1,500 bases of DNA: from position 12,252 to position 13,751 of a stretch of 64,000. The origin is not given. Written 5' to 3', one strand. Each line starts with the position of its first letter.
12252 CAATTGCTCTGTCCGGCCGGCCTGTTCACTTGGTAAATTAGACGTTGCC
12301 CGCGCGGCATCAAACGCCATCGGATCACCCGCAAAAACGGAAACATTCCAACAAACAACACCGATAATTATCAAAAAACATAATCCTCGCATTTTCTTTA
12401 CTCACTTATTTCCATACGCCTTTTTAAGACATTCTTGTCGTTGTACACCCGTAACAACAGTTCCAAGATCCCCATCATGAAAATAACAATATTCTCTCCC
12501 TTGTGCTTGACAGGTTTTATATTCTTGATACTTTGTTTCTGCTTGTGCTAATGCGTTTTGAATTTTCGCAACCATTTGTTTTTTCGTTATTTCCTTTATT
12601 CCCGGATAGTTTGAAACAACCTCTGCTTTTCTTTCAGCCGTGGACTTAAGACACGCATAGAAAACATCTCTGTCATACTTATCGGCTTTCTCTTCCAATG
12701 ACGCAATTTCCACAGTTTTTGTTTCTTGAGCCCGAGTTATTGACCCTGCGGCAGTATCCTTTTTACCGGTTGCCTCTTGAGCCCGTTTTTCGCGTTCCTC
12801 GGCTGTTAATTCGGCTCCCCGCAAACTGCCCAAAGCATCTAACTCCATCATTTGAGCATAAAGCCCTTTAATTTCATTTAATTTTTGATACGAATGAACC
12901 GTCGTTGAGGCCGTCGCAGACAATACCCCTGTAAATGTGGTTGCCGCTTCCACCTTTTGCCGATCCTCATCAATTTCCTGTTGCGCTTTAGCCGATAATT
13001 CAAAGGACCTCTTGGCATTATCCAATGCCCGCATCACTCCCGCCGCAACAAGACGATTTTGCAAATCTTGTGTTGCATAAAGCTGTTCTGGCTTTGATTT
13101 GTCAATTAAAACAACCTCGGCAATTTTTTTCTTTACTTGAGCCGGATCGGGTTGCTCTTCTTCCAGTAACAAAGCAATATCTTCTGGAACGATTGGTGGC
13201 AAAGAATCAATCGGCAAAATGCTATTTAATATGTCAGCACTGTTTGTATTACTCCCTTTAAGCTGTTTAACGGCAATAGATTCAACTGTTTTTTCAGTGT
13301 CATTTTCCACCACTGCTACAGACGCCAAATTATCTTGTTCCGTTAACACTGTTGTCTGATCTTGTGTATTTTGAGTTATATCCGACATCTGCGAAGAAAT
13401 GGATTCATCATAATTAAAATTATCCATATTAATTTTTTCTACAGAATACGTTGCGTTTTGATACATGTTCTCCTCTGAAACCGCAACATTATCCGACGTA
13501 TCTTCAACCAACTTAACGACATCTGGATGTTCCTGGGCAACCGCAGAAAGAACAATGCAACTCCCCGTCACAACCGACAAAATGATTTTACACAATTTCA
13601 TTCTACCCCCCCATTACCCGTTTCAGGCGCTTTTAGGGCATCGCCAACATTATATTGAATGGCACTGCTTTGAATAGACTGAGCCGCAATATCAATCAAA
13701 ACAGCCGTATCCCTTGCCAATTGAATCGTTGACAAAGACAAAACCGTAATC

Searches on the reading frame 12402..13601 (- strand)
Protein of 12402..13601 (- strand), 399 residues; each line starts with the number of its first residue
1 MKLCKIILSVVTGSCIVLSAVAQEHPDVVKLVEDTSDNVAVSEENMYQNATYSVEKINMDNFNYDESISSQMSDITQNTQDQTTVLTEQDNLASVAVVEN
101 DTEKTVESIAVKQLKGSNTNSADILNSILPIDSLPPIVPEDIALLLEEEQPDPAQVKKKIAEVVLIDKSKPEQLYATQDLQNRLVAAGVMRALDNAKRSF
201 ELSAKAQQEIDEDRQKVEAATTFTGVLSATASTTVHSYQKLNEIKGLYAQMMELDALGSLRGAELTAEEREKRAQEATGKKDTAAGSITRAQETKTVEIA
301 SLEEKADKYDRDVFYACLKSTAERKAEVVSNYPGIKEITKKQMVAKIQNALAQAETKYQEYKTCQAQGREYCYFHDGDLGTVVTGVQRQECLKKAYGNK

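Call 6: search_protein_families(library=pfam, proteins=[window:12402-13601:-], max_evalue=1)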
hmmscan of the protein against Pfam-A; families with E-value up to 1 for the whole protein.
window:12402-13601:- (399 aa): 1 family
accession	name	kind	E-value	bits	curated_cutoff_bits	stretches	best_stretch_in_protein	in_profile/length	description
PF09974.14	DUF2209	-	0.19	12.5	26.8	1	19-71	45-103/121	Uncharacterized protein conserved in archaea (DUF2209)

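Call 85: search_protein_families(library=ncbifam, proteins=[window:12402-13601:-], max_evalue=0.01)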
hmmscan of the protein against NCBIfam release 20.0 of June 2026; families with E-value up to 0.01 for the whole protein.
window:12402-13601:- (399 aa): 0 families
